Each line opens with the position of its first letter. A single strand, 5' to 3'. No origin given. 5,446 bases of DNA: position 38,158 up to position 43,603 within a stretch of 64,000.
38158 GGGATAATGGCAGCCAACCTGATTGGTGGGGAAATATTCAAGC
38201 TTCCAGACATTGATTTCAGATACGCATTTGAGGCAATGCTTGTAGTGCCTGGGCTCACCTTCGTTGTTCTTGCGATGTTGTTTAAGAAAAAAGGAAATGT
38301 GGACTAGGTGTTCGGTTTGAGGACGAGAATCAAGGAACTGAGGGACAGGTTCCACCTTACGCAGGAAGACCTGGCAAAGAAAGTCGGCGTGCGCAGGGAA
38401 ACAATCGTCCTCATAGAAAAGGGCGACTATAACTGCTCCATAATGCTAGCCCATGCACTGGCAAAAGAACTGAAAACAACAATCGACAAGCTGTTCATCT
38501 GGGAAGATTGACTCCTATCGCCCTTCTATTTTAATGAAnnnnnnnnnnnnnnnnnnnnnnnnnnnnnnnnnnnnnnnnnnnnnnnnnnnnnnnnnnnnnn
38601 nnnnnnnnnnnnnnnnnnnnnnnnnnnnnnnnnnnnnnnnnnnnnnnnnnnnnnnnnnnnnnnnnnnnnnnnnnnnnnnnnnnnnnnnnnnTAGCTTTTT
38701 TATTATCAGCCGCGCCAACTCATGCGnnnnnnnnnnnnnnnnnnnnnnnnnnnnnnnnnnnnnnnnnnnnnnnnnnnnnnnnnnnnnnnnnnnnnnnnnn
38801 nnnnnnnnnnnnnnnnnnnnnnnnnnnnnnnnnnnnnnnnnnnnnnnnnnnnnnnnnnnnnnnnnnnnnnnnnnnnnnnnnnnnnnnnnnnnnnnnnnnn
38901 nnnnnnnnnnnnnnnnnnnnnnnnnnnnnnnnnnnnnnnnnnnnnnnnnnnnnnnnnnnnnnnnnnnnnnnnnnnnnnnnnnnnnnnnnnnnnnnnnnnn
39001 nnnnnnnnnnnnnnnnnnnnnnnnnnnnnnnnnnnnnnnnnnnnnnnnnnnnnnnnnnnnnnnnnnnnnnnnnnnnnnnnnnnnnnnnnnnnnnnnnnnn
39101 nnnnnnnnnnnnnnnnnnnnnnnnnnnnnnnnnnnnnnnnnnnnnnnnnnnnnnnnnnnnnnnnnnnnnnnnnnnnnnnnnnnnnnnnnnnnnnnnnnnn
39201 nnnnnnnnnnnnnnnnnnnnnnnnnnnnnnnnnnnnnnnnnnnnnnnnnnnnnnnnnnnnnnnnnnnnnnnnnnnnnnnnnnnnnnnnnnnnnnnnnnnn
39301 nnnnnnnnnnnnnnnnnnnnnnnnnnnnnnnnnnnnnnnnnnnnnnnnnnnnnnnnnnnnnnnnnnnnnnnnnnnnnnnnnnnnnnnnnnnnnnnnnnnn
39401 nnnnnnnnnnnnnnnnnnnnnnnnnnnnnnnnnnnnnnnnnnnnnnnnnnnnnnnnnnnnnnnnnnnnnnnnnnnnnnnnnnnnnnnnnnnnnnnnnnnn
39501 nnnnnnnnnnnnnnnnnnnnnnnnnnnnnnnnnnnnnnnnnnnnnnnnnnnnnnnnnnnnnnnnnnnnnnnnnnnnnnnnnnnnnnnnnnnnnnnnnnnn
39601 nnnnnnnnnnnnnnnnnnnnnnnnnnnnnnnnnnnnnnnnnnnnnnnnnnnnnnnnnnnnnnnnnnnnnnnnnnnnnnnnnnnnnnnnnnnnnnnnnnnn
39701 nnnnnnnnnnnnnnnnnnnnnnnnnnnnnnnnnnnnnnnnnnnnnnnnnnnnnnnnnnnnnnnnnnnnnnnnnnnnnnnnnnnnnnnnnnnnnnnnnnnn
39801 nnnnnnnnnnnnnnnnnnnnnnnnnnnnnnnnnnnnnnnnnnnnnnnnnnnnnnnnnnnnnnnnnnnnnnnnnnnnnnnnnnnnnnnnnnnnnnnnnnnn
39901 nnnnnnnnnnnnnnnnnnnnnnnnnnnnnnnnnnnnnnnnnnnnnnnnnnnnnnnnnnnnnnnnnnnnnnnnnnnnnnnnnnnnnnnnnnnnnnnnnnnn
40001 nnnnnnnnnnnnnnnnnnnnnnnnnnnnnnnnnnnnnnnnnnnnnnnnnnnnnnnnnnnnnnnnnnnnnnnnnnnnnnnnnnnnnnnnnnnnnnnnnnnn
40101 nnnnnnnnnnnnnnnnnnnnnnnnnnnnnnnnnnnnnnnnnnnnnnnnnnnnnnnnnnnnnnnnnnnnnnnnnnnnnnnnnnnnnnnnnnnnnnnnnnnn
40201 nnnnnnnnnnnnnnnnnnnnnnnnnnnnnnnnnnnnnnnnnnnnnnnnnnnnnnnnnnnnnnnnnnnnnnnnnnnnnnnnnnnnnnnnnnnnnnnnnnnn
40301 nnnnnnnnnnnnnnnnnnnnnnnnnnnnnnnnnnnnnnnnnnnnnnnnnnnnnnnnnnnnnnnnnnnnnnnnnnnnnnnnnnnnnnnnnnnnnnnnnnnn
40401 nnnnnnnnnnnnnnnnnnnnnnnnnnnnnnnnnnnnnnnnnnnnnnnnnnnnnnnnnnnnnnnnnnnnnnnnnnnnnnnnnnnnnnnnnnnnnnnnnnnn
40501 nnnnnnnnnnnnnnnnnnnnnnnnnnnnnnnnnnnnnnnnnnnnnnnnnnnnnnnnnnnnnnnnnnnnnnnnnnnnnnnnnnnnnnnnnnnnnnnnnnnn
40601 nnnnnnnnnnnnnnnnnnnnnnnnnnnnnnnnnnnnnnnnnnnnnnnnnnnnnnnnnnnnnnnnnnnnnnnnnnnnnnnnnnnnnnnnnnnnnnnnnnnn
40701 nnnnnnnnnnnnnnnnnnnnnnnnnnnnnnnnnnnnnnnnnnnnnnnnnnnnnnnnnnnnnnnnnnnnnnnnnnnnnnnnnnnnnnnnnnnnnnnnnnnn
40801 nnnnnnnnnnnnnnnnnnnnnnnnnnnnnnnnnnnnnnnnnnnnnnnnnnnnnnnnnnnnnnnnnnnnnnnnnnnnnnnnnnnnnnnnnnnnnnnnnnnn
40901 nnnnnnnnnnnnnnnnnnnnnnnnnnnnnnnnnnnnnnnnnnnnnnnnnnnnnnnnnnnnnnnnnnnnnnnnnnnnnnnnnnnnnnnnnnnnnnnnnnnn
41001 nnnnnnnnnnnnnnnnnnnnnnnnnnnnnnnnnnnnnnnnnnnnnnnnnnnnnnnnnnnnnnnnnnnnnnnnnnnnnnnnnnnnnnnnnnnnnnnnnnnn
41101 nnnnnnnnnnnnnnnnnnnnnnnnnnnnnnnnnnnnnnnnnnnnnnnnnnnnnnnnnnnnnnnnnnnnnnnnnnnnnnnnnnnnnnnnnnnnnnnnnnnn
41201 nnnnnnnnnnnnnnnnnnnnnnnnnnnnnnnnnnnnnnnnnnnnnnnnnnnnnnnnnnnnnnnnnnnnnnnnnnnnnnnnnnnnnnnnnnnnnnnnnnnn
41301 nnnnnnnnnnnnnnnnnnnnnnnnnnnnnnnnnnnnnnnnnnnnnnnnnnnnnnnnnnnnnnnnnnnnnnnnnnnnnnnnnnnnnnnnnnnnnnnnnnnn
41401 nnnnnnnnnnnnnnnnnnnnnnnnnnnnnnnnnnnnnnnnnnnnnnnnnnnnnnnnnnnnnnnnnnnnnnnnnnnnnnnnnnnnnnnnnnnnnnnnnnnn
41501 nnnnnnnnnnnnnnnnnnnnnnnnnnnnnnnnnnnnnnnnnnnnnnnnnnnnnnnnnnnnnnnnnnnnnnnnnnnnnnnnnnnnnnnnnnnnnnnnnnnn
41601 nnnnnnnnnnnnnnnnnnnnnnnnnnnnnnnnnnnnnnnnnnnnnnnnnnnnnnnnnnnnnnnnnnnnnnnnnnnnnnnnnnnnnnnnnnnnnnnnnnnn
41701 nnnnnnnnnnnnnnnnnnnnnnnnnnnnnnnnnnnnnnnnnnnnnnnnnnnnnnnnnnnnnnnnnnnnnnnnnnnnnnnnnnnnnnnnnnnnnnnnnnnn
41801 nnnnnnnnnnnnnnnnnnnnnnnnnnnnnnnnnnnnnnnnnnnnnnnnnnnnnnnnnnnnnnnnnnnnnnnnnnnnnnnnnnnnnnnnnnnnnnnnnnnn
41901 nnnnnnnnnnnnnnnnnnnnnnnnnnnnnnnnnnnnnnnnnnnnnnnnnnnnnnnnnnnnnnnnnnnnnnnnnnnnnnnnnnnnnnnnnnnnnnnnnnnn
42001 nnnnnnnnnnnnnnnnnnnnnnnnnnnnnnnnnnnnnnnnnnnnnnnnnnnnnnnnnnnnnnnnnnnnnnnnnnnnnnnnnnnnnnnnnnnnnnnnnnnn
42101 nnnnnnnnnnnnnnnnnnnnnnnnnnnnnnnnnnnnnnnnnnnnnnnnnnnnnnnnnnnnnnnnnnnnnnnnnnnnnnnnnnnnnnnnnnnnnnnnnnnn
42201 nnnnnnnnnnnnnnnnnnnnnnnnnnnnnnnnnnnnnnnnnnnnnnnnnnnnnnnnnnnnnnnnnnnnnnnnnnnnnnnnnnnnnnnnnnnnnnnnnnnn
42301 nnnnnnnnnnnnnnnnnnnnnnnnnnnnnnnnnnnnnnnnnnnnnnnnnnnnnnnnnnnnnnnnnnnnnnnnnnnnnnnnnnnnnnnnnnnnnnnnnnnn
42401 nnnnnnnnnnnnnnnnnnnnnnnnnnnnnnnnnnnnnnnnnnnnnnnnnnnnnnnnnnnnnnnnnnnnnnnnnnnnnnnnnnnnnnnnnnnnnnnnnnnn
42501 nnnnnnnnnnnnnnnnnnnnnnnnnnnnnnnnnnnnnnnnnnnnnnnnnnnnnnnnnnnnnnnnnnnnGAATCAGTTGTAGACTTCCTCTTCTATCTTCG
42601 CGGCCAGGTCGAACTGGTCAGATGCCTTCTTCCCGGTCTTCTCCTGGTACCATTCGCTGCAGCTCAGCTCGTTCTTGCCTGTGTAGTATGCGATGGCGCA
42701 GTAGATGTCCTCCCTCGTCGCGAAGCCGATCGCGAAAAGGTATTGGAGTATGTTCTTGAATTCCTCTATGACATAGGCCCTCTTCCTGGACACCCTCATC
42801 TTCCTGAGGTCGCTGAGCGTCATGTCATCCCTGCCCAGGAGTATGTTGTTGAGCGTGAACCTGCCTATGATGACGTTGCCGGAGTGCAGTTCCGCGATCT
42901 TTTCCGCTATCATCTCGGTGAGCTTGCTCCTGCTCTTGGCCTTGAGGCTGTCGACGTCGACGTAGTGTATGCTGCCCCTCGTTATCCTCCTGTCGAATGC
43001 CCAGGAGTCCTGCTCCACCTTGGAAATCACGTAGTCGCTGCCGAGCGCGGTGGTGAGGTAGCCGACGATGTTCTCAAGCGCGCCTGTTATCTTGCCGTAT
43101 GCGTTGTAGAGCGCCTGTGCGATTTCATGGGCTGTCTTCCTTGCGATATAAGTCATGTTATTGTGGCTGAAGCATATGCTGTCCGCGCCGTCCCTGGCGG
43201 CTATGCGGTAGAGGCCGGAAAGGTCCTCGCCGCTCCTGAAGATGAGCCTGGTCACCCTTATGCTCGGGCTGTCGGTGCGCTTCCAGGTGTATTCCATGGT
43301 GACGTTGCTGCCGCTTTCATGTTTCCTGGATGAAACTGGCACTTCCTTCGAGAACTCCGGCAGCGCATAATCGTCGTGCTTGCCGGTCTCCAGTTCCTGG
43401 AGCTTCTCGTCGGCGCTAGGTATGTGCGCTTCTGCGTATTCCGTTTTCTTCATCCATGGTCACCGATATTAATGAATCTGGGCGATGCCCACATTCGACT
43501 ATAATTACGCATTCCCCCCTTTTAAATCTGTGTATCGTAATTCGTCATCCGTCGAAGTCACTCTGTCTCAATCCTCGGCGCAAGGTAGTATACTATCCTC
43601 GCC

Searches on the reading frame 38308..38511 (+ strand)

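Call 3: search_protein_families(library=pfam, proteins=[window:38308-38511:+], max_evalue=0.01)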
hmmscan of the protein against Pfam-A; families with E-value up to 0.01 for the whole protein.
window:38308-38511:+ (67 aa): 6 families
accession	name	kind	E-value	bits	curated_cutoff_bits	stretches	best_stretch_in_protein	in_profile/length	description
PF01381.28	HTH_3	-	5.4e-12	46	23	1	8-62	1-55/55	Helix-turn-helix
PF12844.13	HTH_19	-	8.4e-08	32.5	30.2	1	7-63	3-59/64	Helix-turn-helix domain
PF13560.12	HTH_31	-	3.1e-06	27.8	27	1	5-58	3-57/64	Helix-turn-helix domain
PF13443.12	HTH_26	-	0.00031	21.4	22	1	8-67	2-62/63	Cro/C1-type HTH DNA-binding domain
PF17762.8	HTH_ParB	-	0.00034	21.1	22.6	1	8-33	12-37/102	ParB HTH domain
PF13545.12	HTH_Crp_2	-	0.0012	19.2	27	1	13-33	19-39/70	Crp-like helix-turn-helix domain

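Call 28: search_protein_families(library=padloc, proteins=[window:38308-38511:+], max_evalue=0.01)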
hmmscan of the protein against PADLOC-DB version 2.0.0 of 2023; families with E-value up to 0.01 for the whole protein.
window:38308-38511:+ (67 aa): 19 families
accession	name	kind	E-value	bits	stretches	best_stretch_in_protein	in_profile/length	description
PDLC02926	HTH_VI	-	1.3e-08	33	1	5-64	3-62/92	-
PDLC04142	capH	-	5.6e-08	31.8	1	4-62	7-65/103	capH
PDLC03665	Control_protein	-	3.7e-07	28.3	1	6-62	11-68/77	control protein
PDLC03952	RmrA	-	4e-07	27.2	1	6-59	25-78/395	-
PDLC03949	RmrA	-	9e-06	22.8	1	6-58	5-57/363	-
PDLC03671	Control_protein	-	5.4e-05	21.3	1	8-63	19-74/84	control protein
PDLC03664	Control_protein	-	0.00013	20.3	1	6-60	16-70/74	control protein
PDLC03954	RmrA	-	0.00016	18.7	1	6-59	13-66/380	-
PDLC03536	REase_II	-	0.0002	19.1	1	7-61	14-68/237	Type II restriction enzyme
PDLC03946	RmrA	-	0.00037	17.4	1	5-59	4-58/357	-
PDLC03953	RmrA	-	0.00082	16.7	1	6-57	8-59/373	-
PDLC03668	Control_protein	-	0.0015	17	1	8-56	13-61/79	control protein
PDLC03666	Control_protein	-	0.0016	16.9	1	9-63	12-66/77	control protein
PDLC04775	PDC-M69A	-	0.0023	16.4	1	8-63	12-67/113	-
PDLC03951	RmrA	-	0.0028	14.7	1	6-58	11-63/400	-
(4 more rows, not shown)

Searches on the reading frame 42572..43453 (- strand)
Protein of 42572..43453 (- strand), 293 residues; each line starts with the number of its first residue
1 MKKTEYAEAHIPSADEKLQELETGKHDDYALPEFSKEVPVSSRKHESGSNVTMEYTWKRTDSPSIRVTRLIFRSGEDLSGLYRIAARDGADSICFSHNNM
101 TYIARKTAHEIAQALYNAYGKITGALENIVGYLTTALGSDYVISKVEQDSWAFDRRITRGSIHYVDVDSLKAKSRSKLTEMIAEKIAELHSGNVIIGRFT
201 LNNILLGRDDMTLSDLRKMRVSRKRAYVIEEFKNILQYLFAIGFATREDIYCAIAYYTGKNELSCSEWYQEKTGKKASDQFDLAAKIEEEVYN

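Call 3: search_protein_families(library=pfam, proteins=[window:42572-43453:-], max_evalue=0.01)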
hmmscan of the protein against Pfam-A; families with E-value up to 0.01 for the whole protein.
window:42572-43453:- (293 aa): 0 families

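Call 4: search_protein_families(library=ncbifam, proteins=[window:42572-43453:-], max_evalue=0.01)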
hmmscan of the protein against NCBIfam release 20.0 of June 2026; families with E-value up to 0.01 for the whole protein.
window:42572-43453:- (293 aa): 3 families
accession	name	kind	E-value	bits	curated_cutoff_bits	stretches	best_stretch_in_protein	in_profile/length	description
TIGR03724.2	arch_bud32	equivalog_domain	0.00012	21.7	125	1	162-215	72-127/193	KEOPS complex kinase/ATPase Bud32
NF011460.0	PRK14879.1-1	equivalog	0.0014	17.9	199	1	173-253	109-191/232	Kae1-associated kinase Bud32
NF007174.0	PRK09605.1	equivalog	0.0047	15.5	447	1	162-216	415-470/535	bifunctional N(6)-L-threonylcarbamoyladenine synthase/serine/threonine protein kinase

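Call 25: find_homologous_proteins(query=window:42572-43453:-, max_evalue=0.001)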
Query window:42572-43453:- (293 aa): 148 proteins with E <= 0.001 among 1172 candidates; the best 120 are listed.
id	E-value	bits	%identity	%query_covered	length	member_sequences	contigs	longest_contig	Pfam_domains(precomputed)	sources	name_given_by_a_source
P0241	5.1e-182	621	95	100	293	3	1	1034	-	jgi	jgi:hypothetical protein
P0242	1.4e-176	604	92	100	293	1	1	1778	-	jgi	jgi:hypothetical protein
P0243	1.8e-159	547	82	100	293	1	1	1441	-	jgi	jgi:hypothetical protein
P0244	7.8e-157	539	81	100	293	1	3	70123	-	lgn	-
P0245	2.9e-155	534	80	100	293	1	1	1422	-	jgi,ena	-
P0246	3.0e-155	534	80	100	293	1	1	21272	-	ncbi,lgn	-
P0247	1.7e-154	531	79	100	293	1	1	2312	-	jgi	jgi:hypothetical protein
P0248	1.6e-153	528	79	100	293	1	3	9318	-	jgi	jgi:hypothetical protein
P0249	2.6e-148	511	78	100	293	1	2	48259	-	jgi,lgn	jgi:hypothetical protein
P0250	1.7e-147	508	76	100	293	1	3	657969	-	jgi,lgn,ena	jgi:hypothetical protein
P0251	1.1e-146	506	76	100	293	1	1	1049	-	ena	-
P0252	3.6e-142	491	73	100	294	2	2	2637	-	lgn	-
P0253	1.0e-134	466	70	100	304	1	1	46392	-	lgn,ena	-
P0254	3.5e-132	458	69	100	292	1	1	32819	-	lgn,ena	-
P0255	5.0e-132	457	68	100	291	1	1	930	-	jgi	jgi:hypothetical protein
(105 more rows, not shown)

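Call 28: search_protein_families(library=padloc, proteins=[window:42572-43453:-], max_evalue=0.01)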
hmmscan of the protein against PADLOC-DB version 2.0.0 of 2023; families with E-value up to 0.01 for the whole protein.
window:42572-43453:- (293 aa): 0 families

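Call 30: search_solved_structures(query=A2, max_evalue=1)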
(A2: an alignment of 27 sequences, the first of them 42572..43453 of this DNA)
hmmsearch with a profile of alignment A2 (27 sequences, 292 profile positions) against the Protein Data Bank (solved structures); distinct sequences matched with E-value up to 1: 2.
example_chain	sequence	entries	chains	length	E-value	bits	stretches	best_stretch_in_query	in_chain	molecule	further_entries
6xf2_A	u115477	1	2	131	0.1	15.1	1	114-180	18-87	Nesprin-1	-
9x4g_B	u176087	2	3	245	0.42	13.1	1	176-212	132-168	non-specific serine/threonine protein kinase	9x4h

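Call 33: predict_structure(alignment_id=A2)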
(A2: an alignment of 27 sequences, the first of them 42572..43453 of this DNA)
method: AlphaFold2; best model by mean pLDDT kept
length: 293 residues; sequences in the alignment: 27
mean_pLDDT: 76.1   pTM: 0.71
mean pLDDT of the five models: 76.1, 69.6, 57.9, 52.6, 51.8
residues with pLDDT >= 90: 76; 70-90: 141; 50-70: 37; < 50: 39
segments of 3 or more residues with pLDDT < 50: 1-36
pLDDT, mean of each block of 10 residues (from residue 1): 33 44 31 54 88 83 73 82 55 76 81 76 64 83 83 79 86 92 87 73 82 68 74 92 93 94 91 92 94 89
secondary structure, 60 per line:
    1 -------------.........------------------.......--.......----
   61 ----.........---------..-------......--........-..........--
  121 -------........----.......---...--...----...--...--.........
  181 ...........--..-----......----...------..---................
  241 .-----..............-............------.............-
elements in order: H14-22 E41-47 E50-56 E65-73 E92-97 E100-107 H109-118 E128-135 E140-146 E150-152 E162-164 H172-191 E204-206 E211-213 H225-241 H247-260 H262-273 H280-292
